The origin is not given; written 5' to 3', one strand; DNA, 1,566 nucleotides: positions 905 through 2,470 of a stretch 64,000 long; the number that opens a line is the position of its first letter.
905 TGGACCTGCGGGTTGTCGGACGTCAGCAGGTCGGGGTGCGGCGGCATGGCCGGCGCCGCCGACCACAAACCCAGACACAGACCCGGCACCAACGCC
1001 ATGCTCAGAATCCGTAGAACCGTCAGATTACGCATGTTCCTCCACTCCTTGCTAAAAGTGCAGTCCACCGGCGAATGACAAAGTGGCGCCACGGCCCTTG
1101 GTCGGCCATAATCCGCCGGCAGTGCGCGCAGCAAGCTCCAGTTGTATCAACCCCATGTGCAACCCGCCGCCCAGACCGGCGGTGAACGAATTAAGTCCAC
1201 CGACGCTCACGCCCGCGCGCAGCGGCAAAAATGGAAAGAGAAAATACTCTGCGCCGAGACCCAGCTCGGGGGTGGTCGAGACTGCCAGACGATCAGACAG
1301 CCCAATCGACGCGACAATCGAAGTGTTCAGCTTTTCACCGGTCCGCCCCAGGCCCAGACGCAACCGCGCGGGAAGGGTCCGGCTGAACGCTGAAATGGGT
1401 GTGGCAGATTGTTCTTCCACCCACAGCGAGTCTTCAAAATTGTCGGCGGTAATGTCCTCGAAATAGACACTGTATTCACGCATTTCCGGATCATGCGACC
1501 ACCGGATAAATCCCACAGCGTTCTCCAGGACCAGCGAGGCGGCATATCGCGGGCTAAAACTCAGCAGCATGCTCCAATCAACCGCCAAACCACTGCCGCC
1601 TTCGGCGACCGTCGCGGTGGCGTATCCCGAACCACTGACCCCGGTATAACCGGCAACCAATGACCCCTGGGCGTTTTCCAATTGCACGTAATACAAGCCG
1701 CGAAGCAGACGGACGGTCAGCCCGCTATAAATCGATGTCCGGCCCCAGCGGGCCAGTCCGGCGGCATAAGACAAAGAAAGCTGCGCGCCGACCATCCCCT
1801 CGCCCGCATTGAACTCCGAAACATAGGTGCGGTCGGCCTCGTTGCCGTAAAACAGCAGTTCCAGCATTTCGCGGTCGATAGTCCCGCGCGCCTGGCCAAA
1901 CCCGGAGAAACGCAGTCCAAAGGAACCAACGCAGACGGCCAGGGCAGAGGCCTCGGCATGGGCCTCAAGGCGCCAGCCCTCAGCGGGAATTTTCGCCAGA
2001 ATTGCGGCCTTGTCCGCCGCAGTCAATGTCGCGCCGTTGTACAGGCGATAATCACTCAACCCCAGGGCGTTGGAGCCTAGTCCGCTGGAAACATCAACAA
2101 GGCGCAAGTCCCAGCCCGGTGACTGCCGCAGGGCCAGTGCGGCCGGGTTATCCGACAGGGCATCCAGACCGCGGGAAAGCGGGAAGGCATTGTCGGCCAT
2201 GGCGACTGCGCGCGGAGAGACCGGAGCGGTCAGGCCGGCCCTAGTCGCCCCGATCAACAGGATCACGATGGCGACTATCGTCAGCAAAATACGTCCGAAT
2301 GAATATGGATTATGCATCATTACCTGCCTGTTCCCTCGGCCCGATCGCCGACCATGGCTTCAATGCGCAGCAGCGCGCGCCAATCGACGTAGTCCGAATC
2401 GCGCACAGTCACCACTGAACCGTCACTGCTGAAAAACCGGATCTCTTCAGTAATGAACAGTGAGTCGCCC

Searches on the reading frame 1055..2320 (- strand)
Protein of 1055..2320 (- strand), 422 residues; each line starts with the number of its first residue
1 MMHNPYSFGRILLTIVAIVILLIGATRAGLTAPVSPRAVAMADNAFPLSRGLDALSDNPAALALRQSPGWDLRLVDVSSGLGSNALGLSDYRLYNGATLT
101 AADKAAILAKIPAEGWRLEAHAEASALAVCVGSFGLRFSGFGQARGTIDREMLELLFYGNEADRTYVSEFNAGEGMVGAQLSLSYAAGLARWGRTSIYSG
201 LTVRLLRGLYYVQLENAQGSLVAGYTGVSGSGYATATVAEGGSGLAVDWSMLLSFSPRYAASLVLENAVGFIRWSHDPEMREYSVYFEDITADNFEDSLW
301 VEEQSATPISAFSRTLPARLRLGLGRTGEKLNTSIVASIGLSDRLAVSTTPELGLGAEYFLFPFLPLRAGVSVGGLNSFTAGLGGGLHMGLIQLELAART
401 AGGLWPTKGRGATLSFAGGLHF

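Call 32: search_protein_families(library=pfam, proteins=[window:1055-2320:-], max_evalue=0.00001)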
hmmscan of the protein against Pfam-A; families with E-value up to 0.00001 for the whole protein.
window:1055-2320:- (422 aa): 1 family
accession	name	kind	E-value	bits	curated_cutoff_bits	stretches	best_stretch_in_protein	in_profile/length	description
PF18990.6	DUF5723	-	2.7e-09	37.6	26.8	0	133-226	76-170/376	Family of unknown function (DUF5723)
